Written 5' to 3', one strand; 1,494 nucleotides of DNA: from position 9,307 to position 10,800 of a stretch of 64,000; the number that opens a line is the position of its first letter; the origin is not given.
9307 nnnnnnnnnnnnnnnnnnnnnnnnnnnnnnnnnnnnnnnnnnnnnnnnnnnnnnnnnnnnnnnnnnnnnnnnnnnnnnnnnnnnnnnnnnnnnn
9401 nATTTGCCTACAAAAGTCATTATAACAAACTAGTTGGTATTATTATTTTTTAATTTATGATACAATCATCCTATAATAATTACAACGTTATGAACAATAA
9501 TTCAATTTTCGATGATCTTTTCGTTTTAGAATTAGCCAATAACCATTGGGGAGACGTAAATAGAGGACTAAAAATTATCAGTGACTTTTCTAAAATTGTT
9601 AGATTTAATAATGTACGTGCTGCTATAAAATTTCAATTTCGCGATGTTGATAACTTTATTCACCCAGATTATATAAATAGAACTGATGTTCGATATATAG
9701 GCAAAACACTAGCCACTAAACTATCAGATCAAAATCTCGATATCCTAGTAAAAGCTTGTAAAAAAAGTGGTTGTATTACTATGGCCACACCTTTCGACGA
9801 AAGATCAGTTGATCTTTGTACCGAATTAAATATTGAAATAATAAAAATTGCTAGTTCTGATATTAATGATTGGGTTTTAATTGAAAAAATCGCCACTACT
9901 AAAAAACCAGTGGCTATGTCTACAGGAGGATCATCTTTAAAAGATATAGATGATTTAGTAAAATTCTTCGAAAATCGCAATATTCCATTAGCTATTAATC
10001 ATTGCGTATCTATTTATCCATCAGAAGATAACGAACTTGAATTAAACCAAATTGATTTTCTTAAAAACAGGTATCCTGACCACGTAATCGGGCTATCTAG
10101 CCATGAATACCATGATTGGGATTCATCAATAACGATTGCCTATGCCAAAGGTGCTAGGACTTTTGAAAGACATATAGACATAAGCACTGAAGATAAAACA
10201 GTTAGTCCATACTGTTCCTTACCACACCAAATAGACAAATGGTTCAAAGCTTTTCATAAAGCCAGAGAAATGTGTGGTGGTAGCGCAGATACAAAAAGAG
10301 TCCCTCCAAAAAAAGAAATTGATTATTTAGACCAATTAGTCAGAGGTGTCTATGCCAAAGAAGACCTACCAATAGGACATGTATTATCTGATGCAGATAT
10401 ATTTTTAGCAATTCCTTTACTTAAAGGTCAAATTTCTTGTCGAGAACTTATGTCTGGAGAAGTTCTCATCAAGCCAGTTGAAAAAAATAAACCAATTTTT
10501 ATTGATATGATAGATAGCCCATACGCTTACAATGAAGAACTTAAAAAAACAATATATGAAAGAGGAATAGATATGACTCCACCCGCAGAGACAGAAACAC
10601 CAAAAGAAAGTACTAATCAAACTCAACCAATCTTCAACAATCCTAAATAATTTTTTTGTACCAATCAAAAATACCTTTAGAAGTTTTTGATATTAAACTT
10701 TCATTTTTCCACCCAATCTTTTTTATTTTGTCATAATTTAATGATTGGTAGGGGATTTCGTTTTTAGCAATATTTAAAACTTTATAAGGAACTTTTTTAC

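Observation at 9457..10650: NeuB-family PEP aldolase in a CDP-sugar locus without a CMP-sugar synthetase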

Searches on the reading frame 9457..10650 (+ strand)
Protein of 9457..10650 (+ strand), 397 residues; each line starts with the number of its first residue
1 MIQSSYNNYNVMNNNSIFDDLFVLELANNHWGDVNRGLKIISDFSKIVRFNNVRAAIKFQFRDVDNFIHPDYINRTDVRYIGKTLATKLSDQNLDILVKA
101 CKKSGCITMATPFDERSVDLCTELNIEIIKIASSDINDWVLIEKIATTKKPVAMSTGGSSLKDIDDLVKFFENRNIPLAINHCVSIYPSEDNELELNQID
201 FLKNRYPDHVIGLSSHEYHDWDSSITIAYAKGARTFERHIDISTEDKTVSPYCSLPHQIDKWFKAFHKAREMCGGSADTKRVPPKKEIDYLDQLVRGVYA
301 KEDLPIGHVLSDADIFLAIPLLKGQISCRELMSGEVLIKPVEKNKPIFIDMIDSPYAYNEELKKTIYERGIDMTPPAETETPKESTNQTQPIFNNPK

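Call 4: search_protein_families(library=pfam, proteins=[window:9457-10650:+])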
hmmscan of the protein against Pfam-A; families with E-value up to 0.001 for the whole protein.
window:9457-10650:+ (397 aa): 1 family
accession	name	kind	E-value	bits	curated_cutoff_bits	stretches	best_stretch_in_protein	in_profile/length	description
PF03102.20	NeuB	-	1.7e-40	139.5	22.1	1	56-275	12-238/241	NeuB family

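Call 5: search_protein_families(library=ncbifam, proteins=[window:9457-10650:+])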
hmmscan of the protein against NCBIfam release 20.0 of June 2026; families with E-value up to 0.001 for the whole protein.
window:9457-10650:+ (397 aa): 2 families
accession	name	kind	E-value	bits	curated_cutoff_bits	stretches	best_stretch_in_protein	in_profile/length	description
TIGR03586.1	PseI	equivalog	4.7e-34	118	340.25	1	24-315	6-295/327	pseudaminic acid synthase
TIGR03569.1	NeuB_NnaB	equivalog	5.7e-34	117.6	399.65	1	86-318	70-300/329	N-acetylneuraminate synthase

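Call 7: find_homologous_proteins(query=window:9457-10647:+, max_evalue=0.00001)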
Query window:9457-10647:+ (397 aa): 8000 proteins with E <= 0.00001 among 8000 candidates; the best 120 are listed.
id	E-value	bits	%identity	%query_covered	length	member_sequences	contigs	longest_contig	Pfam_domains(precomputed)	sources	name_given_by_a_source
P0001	2.9e-261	884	100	97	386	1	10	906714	PF03102.21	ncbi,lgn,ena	-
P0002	2.3e-228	776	87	97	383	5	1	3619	PF03102.21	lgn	-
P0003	8.7e-227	771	88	95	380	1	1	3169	PF03102.21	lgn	-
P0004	4.6e-225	765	85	97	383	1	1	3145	PF03102.21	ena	-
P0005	5.3e-225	765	88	95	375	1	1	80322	PF03102.21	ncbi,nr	ncbi:MAG: N-acetylneuraminate synthase family protein [Candidatus Shapirobacteria bacterium]|nr:N-ac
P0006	5.6e-225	765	85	97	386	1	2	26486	PF03102.21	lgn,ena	-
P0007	1.9e-220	750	87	93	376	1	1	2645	PF03102.21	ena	-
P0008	2.7e-220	749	87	93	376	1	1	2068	PF03102.21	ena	-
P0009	1.1e-219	747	89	91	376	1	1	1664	PF03102.21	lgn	-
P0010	1.2e-219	747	87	93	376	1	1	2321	PF03102.21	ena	-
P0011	2.5e-219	746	88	91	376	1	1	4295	PF03102.21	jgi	-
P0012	1.3e-216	737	86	92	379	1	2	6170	PF03102.21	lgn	-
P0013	1.1e-213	728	84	92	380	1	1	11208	PF03102.21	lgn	-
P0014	1.1e-212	724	84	94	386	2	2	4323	PF03102.21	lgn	-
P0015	1.1e-205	701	82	93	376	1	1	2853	PF03102.21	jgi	-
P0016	1.4e-204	698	80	95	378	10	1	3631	PF03102.21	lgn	-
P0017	4.4e-204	696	82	92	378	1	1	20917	PF03102.21,PF08666.18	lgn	-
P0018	8.6e-202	689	79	94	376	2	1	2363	PF03102.21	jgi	-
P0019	2.0e-201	687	82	92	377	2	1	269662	PF03102.21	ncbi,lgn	-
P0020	8.1e-201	685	78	94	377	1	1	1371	PF03102.21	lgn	-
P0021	2.0e-200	684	80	92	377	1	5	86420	PF03102.21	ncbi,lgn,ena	ncbi:MAG: N-acetylneuraminate synthase family protein [Patescibacteria group bacterium]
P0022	6.3e-200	682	82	92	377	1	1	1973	PF03102.21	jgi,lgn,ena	-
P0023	9.1e-200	682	82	92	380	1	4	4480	PF03102.21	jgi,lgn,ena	-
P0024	1.0e-199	682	79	95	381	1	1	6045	PF03102.21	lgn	-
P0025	2.5e-199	680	80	92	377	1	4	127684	PF03102.21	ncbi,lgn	-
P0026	3.6e-199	680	81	92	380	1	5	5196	PF03102.21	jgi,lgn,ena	-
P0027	1.0e-198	678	81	92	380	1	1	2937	PF03102.21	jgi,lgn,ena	-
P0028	1.4e-198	678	80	92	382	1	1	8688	PF03102.21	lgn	-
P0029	1.9e-198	678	80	91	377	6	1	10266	PF03102.21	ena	-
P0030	9.9e-196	669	77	96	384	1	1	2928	PF03102.21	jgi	-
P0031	6.7e-195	666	77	94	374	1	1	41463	PF03102.21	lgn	-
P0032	4.1e-194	663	79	92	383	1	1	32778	PF03102.21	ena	-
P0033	4.3e-194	663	79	92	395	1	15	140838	PF03102.21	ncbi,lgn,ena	-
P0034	7.2e-193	659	76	93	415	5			PF03102.21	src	-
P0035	7.3e-193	659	79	92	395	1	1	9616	PF03102.21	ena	-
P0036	8.6e-193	659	79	92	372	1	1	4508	PF03102.21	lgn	-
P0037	1.5e-192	658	74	92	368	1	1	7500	PF03102.21,PF08666.18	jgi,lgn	-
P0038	1.7e-192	658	76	96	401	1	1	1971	PF03102.21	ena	-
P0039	2.8e-192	657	77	92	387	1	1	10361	PF03102.21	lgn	-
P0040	3.1e-192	657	75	96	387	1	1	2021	PF03102.21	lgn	-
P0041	4.2e-192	657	77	92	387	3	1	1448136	PF03102.21,PF08666.18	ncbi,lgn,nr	ncbi:N-acetylneuraminate synthase family protein [Candidatus Roizmanbacteria bacterium]|nr:MAG: N-ac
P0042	1.0e-190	652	78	92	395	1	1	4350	PF03102.21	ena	-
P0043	1.4e-190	652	77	92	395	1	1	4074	PF03102.21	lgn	-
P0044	1.4e-190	652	72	97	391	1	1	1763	PF03102.21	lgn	-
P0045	2.9e-190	651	72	97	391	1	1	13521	PF03102.21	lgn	-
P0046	9.6e-190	649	76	94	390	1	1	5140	PF03102.21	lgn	-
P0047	1.2e-189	649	74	94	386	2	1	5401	PF03102.21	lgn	-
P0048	1.5e-189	648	77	92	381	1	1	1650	PF03102.21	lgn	-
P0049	6.6e-189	646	76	93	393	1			PF03102.21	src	-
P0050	1.4e-188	645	73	92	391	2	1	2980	PF03102.21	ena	-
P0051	1.9e-188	645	76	92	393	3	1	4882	PF03102.21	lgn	-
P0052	1.1e-187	642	78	92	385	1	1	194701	PF03102.21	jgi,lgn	jgi:N-acetylneuraminate synthase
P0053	1.1e-187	642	76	93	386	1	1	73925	PF03102.21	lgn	-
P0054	1.9e-187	641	72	97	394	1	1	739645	PF03102.21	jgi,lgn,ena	-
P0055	3.6e-187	640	77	91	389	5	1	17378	PF03102.21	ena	-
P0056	1.8e-186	638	73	94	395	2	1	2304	PF03102.21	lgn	-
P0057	2.2e-186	638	72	95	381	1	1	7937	PF03102.21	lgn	-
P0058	2.5e-186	638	74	95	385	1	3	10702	PF03102.21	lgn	-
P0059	2.9e-186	637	77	91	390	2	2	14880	PF03102.21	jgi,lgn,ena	-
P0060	3.9e-186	637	75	92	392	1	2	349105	PF03102.21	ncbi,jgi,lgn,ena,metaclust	metaclust:\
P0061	4.4e-186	637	75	91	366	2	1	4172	PF03102.21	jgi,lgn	-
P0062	4.7e-186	637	73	96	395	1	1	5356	PF03102.21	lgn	-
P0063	5.1e-186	637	72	95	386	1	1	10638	PF03102.21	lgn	-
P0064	1.4e-185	635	75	92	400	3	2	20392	PF03102.21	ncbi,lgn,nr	ncbi:N-acetylneuraminate synthase family protein [Candidatus Roizmanbacteria bacterium]|nr:N-acetyln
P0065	1.5e-185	635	74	93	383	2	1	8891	PF03102.21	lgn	-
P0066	4.1e-185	634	76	91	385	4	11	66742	PF03102.21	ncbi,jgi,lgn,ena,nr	ncbi:MAG: N-acetylneuraminic acid synthase [Candidatus Levybacteria bacterium RIFCSPHIGHO2_01_FULL_3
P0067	7.1e-185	633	73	95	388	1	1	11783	PF03102.21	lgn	-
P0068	1.1e-184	632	75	91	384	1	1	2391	PF03102.21,PF08666.18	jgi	jgi:sialic acid synthase SpsE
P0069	2.4e-184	631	72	95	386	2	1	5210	PF03102.21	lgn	-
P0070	3.4e-184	631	75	94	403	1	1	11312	PF03102.21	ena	-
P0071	4.8e-184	630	73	92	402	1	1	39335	PF03102.21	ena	-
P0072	5.0e-184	630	73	92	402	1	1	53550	PF03102.21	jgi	-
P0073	6.5e-184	630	72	94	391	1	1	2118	PF03102.21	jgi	jgi:N-acetylneuraminate synthase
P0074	1.2e-183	629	72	97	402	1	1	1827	PF03102.21,PF08666.18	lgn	-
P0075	1.3e-183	629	76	92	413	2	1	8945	PF03102.21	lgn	-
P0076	2.7e-183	628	71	95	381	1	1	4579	PF03102.21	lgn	-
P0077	2.8e-183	628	74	92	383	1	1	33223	PF03102.21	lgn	-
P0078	7.1e-183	626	72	94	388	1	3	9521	PF03102.21,PF08666.18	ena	-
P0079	7.5e-183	626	74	90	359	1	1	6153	PF03102.21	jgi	jgi:sialic acid synthase SpsE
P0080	1.0e-182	626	74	90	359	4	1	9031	PF03102.21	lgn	-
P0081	2.0e-182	625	72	94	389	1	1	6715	PF03102.21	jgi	jgi:sialic acid synthase SpsE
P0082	2.3e-182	625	73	92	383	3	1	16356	PF03102.21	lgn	-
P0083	3.3e-182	624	73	92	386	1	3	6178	PF03102.21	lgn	-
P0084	4.8e-182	624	72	92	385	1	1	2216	PF03102.21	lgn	-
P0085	6.1e-182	623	73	91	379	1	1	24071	PF03102.21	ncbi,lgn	ncbi:MAG: N-acetylneuraminate synthase family protein [Patescibacteria group bacterium]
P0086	7.0e-182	623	72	95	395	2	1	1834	PF03102.21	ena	-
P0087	9.2e-182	623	74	90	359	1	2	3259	PF03102.21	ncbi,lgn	-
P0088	1.3e-181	622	75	92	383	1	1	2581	PF03102.21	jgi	jgi:N-acetylneuraminate synthase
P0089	1.4e-181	622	73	90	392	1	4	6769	PF03102.21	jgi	jgi:sialic acid synthase SpsE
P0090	1.5e-181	622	74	89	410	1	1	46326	PF03102.21,PF08666.18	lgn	-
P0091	1.6e-181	622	76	91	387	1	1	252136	PF03102.21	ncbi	-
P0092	3.0e-181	621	70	95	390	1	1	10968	PF03102.21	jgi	jgi:sialic acid synthase SpsE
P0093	3.0e-181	621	70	95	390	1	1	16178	PF03102.21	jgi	jgi:sialic acid synthase SpsE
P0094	3.1e-181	621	68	96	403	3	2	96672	PF03102.21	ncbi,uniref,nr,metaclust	ncbi:N-acetylneuraminic acid synthase [Candidatus Roizmanbacteria bacterium RIFCSPLOWO2_01_FULL_37_1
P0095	3.7e-181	621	74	90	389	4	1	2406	PF03102.21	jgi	jgi:sialic acid synthase SpsE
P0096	4.5e-181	620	72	95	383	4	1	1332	PF03102.21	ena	-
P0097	4.8e-181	620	71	97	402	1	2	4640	PF03102.21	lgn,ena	-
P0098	5.8e-181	620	73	90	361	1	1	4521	PF03102.21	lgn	-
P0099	1.0e-180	619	72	92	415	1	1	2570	PF03102.21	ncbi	-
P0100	1.3e-180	619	73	93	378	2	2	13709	PF03102.21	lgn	-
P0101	1.8e-180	618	71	95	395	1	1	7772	PF03102.21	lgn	-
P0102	2.1e-180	618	74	92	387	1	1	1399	PF03102.21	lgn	-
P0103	2.9e-180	618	73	89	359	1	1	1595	PF03102.21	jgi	jgi:sialic acid synthase SpsE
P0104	3.1e-180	618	75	89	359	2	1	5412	PF03102.21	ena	-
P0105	3.5e-180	617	75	90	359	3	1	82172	PF03102.21,PF08666.18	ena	-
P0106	4.8e-180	617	71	95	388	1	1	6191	PF03102.21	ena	-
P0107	5.5e-180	617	70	93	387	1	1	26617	PF03102.21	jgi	jgi:sialic acid synthase SpsE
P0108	5.6e-180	617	73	90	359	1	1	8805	PF03102.21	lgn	-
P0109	2.4e-179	615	73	92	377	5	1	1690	PF03102.21,PF08666.18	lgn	-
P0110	2.5e-179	615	72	90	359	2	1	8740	PF03102.21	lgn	-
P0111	2.7e-179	614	73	90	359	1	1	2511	PF03102.21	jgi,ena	-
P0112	3.2e-179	614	72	90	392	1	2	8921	PF03102.21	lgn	-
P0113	4.5e-179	614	73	90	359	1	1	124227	PF03102.21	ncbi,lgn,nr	ncbi:MAG: N-acetylneuraminate synthase family protein [Anaerolineales bacterium]|nr:N-acetylneuramin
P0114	7.3e-179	613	71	95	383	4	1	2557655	PF03102.21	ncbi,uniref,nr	ncbi:N-acetylneuraminate synthase family protein [Acidicapsa acidisoli]|uniref:N-acetylneuraminate s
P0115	7.4e-179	613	74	91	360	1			PF03102.21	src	-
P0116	7.7e-179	613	70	94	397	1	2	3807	PF03102.21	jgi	jgi:sialic acid synthase SpsE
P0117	7.8e-179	613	71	91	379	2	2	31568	PF03102.21,PF08666.18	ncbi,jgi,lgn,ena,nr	ncbi:MAG TPA: N-acetylneuraminate synthase family protein [Terriglobales bacterium]|nr:N-acetylneura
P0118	8.1e-179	613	73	90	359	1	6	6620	PF03102.21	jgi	jgi:sialic acid synthase SpsE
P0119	1.2e-178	612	70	95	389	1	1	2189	PF03102.21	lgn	-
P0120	1.6e-178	612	74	89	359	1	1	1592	PF03102.21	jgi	-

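Call 8: search_solved_structures(query=window:9457-10647:+, max_evalue=0.01, show_alignments=2)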
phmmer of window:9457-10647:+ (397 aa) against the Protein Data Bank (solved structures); distinct sequences matched with E-value up to 0.01: 8.
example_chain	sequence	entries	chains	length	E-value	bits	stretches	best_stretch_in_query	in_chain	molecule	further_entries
3g8r_A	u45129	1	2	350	2.2e-60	208.1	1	17-331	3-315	Probable spore coat polysaccharide biosynthesis protein E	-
6ncs_A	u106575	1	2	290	7.9e-23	84.5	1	7-295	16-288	N-acetylneuraminic acid (Sialic acid) synthetase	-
4ipi_A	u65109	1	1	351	3.1e-22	82.5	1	20-330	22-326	Polysialic acid capsule biosynthesis protein SiaC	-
4ipj_A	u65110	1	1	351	5.3e-22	81.8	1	20-329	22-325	Polysialic acid capsule biosynthesis protein SiaC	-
1xuu_A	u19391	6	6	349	5.7e-22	81.7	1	20-328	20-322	polysialic acid capsule biosynthesis protein SiaC | N-acetylneuraminate synthase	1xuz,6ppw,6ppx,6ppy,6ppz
2wqp_A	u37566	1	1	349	1.4e-20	77.1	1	20-328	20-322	POLYSIALIC ACID CAPSULE BIOSYNTHESIS PROTEIN SIAC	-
1vli_A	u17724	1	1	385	6.9e-17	64.9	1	55-243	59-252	Spore coat polysaccharide biosynthesis protein spsE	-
8h2c_A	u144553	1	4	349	1.8e-14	57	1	95-316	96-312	Pseudaminic acid synthase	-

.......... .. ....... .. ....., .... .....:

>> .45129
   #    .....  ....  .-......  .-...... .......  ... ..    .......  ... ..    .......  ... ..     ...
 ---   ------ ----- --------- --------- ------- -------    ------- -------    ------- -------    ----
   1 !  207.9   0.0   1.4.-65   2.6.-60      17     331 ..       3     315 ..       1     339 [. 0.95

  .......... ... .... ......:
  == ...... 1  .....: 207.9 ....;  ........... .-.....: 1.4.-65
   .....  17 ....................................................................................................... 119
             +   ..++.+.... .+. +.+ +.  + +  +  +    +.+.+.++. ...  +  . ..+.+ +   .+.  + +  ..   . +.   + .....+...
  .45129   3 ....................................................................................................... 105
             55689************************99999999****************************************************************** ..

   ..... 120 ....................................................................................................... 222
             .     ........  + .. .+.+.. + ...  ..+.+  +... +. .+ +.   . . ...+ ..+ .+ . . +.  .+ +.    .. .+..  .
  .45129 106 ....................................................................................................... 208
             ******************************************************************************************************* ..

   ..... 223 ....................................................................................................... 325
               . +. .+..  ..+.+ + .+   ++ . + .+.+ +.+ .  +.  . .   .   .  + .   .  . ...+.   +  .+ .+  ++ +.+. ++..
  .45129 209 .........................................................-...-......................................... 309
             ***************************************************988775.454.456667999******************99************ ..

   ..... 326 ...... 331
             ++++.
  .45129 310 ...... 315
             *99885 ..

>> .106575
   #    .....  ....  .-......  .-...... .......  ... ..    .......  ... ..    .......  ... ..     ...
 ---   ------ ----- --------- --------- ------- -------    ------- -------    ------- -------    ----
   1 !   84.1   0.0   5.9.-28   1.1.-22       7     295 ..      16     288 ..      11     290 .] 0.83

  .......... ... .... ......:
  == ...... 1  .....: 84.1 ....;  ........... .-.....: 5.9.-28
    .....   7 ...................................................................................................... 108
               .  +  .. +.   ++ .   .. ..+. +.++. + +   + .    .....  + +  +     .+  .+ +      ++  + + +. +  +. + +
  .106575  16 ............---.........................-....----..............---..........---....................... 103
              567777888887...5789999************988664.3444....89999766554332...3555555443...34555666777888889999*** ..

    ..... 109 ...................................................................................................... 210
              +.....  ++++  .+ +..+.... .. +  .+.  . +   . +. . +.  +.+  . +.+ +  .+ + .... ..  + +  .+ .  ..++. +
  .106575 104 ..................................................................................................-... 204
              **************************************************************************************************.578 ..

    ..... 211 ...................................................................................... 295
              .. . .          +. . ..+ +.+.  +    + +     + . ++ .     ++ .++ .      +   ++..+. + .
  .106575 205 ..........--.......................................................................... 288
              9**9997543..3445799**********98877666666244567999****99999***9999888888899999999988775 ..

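Call 9: find_encoding_contigs(protein=P0001, flank=10000, max_places=3)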
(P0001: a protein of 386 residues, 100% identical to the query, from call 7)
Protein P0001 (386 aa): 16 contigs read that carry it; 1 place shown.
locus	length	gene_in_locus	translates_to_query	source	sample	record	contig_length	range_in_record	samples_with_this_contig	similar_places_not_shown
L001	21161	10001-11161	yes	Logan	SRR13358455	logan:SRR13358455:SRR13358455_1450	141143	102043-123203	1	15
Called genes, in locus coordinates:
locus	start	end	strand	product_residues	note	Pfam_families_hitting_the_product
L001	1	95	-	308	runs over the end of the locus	PF00535:Glycos_transf_2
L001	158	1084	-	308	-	PF01073:3Beta_HSD (faint), PF01370:Epimerase, PF16363:GDP_Man_Dehyd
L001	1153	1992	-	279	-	PF00535:Glycos_transf_2, PF13641:Glyco_tranf_2_3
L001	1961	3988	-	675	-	-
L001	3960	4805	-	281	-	PF01370:Epimerase, PF04321:RmlD_sub_bind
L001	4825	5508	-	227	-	PF04321:RmlD_sub_bind (weak), PF23441:SDR (faint), PF01370:Epimerase (weak), PF13561:adh_short_C2, PF00106:adh_short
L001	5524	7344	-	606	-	PF02776:TPP_enzyme_N, PF00205:TPP_enzyme_M, PF02775:TPP_enzyme_C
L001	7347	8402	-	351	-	PF01761:DHQ_synthase, PF24621:DHQS_C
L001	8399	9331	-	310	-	PF08282:Hydrolase_3 (faint)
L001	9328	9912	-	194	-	-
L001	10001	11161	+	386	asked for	PF03102:NeuB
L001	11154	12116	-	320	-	PF04321:RmlD_sub_bind, PF01073:3Beta_HSD, PF01370:Epimerase, PF02719:Polysacc_synt_2, PF16363:GDP_Man_Dehyd, PF07993:NAD_binding_4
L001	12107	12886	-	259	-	PF00483:NTP_transferase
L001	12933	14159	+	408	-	PF00534:Glycos_transf_1, PF13692:Glyco_trans_1_4, PF13524:Glyco_trans_1_2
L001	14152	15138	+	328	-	PF00535:Glycos_transf_2, PF10111:Glyco_tranf_2_2, PF13641:Glyco_tranf_2_3 (weak)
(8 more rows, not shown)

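Call 10: find_encoding_contigs(protein=P0114, flank=10000, max_places=2)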
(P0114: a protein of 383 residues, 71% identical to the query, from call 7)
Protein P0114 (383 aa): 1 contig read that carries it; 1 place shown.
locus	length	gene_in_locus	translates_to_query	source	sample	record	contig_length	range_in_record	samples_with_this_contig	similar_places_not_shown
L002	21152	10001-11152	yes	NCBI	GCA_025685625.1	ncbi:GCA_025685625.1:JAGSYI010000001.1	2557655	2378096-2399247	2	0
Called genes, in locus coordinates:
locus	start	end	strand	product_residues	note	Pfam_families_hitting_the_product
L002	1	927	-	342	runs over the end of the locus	PF00535:Glycos_transf_2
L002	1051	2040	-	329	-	PF00535:Glycos_transf_2, PF13641:Glyco_tranf_2_3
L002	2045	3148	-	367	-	PF13641:Glyco_tranf_2_3 (weak), PF00535:Glycos_transf_2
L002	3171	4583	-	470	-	-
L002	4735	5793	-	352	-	PF01073:3Beta_HSD (weak), PF01370:Epimerase, PF07993:NAD_binding_4 (faint), PF16363:GDP_Man_Dehyd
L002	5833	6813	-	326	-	PF01135:PCMT (weak), PF05050:Methyltransf_21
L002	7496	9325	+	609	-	PF02776:TPP_enzyme_N, PF00205:TPP_enzyme_M, PF02775:TPP_enzyme_C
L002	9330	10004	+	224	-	PF00702:Hydrolase, PF08282:Hydrolase_3 (faint), PF12710:HAD, PF13344:Hydrolase_6 (faint), PF13419:HAD_2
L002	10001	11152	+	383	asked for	PF03102:NeuB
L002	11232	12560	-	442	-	PF01041:DegT_DnrJ_EryC1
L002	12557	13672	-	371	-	PF01073:3Beta_HSD (weak), PF01370:Epimerase, PF02719:Polysacc_synt_2, PF04321:RmlD_sub_bind, PF16363:GDP_Man_Dehyd, PF07993:NAD_binding_4 (weak)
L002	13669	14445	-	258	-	PF00483:NTP_transferase, PF12804:NTP_transf_3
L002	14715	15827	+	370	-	PF01075:Glyco_transf_9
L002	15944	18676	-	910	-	PF02563:Poly_export, PF22461:SLBB_2 (weak), PF10531:SLBB (weak)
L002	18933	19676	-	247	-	PF02397:Bac_transf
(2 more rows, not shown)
